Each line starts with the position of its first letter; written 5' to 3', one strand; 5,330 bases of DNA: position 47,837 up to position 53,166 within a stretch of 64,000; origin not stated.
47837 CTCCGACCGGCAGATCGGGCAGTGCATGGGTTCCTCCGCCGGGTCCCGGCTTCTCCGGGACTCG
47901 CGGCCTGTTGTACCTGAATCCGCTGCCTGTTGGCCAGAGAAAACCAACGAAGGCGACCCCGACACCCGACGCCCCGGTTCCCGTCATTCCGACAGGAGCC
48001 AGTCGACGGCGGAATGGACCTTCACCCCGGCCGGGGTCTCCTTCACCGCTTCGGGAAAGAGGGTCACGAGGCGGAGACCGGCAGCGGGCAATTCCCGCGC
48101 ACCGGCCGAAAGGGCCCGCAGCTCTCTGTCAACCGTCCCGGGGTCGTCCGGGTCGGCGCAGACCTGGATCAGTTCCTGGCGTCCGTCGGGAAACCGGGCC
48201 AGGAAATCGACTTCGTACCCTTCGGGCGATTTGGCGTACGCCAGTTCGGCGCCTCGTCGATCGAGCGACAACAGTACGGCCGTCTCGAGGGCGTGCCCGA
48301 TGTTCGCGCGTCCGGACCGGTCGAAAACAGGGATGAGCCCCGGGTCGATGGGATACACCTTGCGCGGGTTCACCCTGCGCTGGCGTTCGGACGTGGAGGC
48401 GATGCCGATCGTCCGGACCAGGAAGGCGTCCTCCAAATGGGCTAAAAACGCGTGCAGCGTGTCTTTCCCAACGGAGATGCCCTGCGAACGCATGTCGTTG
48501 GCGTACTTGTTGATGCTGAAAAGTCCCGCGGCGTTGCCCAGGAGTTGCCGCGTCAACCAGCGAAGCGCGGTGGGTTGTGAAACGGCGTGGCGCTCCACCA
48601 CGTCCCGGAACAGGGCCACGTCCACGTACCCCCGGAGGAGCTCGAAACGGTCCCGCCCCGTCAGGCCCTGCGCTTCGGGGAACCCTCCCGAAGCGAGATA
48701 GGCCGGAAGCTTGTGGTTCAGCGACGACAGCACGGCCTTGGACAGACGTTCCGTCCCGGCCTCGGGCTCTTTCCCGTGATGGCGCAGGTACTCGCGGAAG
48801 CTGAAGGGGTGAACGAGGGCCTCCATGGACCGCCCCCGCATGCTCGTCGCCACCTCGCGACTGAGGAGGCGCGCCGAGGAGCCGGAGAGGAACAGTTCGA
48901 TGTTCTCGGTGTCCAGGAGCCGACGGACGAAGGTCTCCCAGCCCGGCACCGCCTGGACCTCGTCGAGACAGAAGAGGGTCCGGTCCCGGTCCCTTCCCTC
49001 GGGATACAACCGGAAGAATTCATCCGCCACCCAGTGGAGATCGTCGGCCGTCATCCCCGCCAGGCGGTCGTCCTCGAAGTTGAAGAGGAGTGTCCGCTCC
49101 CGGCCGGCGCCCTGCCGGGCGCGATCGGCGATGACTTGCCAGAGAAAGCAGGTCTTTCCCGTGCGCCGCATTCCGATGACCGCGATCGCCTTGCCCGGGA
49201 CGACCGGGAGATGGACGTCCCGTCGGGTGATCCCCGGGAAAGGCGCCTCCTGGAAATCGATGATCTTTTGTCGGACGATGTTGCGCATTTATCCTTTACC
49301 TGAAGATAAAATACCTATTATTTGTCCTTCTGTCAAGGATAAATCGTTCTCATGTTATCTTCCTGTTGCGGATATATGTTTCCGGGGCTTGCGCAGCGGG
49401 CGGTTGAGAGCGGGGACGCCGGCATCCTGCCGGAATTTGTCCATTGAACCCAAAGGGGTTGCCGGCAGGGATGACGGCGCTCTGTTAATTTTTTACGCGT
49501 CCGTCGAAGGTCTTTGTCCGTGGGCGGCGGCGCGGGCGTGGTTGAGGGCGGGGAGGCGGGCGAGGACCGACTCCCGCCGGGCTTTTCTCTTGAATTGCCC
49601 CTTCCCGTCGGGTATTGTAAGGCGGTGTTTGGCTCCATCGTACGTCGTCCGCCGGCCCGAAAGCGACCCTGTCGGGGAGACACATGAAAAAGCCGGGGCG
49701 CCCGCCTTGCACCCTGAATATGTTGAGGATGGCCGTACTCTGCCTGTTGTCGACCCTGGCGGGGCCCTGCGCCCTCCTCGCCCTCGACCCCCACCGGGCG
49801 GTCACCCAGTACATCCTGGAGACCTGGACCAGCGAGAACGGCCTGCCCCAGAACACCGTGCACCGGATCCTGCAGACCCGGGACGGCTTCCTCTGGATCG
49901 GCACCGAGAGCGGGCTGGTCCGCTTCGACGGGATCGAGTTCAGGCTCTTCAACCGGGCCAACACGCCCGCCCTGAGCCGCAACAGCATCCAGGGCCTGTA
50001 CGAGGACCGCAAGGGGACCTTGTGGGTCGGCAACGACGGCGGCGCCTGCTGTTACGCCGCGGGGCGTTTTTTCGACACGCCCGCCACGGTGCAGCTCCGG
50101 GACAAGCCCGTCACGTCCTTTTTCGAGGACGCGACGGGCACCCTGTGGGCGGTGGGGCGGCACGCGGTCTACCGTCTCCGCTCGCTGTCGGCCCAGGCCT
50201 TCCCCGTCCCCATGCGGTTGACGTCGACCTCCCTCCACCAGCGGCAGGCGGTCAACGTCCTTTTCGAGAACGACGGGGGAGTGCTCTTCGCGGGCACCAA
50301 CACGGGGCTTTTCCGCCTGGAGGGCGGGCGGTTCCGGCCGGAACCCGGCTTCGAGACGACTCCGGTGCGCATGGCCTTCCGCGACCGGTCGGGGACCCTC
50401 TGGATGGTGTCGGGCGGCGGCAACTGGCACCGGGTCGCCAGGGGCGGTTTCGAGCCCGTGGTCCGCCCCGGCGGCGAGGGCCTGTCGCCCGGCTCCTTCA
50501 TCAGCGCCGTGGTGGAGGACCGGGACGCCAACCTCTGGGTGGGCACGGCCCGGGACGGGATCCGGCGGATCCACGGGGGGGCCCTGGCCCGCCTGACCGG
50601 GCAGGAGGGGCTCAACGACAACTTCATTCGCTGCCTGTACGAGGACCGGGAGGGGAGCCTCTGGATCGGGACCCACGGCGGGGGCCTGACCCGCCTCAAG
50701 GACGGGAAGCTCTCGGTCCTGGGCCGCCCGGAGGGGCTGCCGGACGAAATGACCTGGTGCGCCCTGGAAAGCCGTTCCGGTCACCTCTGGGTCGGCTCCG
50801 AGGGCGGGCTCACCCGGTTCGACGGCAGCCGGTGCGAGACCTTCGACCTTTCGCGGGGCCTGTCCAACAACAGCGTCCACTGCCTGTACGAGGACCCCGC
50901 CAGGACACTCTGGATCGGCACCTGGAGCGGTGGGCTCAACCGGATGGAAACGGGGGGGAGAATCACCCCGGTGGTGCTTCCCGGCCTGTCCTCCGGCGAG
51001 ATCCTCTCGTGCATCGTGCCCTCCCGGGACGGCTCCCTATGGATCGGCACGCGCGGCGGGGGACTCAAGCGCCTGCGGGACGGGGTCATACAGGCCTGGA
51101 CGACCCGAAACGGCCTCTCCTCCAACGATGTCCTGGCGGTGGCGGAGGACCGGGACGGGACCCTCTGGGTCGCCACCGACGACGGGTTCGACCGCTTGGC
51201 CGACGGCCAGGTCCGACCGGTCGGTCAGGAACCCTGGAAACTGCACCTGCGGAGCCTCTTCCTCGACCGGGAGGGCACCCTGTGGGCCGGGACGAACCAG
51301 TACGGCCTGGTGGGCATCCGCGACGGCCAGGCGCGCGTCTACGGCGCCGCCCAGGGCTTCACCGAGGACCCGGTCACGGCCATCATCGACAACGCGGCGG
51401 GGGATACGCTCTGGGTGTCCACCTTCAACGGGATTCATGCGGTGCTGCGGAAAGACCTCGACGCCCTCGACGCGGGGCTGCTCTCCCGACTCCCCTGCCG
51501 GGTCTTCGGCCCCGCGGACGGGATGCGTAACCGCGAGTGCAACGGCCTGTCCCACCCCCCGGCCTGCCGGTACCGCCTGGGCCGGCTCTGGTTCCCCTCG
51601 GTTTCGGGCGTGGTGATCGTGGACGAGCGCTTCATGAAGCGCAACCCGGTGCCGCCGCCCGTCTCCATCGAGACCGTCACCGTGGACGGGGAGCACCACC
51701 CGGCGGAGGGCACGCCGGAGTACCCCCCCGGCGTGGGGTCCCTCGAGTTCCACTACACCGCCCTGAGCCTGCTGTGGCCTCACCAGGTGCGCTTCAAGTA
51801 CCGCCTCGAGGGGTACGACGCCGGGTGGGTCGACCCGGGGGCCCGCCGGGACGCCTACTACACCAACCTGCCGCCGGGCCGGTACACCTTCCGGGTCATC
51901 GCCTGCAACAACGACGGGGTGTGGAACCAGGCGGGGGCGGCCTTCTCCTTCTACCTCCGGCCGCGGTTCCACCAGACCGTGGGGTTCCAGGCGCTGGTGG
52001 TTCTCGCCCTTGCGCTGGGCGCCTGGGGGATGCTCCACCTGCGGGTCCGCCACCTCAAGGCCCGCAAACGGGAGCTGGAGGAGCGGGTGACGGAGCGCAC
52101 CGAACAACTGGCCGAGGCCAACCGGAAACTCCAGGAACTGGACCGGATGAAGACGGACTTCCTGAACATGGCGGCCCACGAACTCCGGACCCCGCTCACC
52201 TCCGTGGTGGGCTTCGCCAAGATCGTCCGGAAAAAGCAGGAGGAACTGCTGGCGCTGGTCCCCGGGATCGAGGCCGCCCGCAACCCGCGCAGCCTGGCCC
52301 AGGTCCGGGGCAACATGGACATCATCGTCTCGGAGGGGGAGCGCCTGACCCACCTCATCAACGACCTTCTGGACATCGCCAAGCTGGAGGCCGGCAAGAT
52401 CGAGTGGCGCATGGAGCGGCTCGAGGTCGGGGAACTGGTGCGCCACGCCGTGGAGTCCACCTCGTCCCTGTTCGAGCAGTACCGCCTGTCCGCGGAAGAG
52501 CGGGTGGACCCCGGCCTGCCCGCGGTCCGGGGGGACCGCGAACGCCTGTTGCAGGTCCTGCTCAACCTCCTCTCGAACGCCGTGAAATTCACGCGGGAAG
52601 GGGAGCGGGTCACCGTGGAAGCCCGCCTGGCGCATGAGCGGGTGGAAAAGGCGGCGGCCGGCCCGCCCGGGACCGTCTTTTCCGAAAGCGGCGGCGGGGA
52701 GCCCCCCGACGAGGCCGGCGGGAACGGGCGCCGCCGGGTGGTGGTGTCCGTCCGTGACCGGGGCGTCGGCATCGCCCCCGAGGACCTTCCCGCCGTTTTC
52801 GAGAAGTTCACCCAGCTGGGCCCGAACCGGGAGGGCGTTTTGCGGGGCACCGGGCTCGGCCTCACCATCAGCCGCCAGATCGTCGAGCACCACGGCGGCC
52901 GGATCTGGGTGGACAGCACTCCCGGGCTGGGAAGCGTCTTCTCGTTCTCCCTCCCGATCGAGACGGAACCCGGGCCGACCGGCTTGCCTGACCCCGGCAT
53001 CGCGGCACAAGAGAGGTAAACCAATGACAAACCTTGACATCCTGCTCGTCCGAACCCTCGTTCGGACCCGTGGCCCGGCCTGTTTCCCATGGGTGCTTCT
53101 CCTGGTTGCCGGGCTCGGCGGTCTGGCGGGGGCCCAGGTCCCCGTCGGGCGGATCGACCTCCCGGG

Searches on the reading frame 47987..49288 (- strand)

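Call 20: search_protein_families(library=pfam, proteins=[window:47987-49288:-])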
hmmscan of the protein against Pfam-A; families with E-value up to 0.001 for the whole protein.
window:47987-49288:- (434 aa): 2 families
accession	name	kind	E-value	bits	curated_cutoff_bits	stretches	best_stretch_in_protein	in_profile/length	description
PF13173.12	AAA_14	-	1e-30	106.9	27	1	33-168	3-129/129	AAA domain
PF13635.12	DUF4143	-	8.1e-13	48.9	28.1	1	228-378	2-159/160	Domain of unknown function (DUF4143)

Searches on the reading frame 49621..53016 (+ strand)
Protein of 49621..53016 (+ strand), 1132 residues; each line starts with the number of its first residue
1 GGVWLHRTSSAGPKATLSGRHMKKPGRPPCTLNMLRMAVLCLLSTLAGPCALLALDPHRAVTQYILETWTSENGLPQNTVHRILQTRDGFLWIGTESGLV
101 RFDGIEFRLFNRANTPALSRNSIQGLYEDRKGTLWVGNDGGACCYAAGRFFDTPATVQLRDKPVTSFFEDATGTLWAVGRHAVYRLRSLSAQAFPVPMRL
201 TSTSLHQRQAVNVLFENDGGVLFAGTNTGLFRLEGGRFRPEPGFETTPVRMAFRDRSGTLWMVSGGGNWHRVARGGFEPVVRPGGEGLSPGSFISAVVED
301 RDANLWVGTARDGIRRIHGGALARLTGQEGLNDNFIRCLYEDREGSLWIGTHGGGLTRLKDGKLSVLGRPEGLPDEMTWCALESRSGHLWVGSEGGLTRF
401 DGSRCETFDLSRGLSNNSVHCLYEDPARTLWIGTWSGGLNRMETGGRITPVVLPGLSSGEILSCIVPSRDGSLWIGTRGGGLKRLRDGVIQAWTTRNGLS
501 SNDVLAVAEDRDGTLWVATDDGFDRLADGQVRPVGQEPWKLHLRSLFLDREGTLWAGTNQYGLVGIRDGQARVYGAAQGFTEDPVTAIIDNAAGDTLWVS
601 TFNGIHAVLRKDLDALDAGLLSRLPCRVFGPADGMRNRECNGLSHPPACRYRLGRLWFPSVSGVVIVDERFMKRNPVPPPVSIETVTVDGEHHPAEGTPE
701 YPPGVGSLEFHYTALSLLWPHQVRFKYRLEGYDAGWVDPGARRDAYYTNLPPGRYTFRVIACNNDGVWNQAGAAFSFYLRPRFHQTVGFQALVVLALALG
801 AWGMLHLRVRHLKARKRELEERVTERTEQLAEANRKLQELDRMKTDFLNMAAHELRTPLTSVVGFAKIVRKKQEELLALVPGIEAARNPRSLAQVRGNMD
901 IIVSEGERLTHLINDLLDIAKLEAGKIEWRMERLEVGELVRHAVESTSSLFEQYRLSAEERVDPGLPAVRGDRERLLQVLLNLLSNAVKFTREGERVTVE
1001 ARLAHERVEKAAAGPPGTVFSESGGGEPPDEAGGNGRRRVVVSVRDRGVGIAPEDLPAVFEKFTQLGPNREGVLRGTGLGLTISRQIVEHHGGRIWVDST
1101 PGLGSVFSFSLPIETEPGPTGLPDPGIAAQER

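Call 20: search_protein_families(library=pfam, proteins=[window:49621-53016:+])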
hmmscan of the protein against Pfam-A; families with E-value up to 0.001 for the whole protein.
window:49621-53016:+ (1132 aa): 5 families
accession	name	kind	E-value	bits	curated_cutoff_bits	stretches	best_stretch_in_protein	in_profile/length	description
PF07494.17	Reg_prop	-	3.3e-55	177.4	20.4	4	330-353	1-24/24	Two component regulator propeller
PF02518.31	HATPase_c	-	1.2e-26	93.7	26.4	1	971-1114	1-110/111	Histidine kinase-, DNA gyrase B-, and HSP90-like ATPase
PF07495.19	Y_Y_Y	-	5.3e-17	61.9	26.6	1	721-777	6-62/65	Y_Y_Y domain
PF00512.31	HisKA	-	3e-14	53.3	26.9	1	843-925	1-66/66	His Kinase A (phospho-acceptor) domain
PF23748.1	Beta-prop_LRRK2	-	0.00036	20.1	26.9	0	414-439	271-296/359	LRRK2 beta propeller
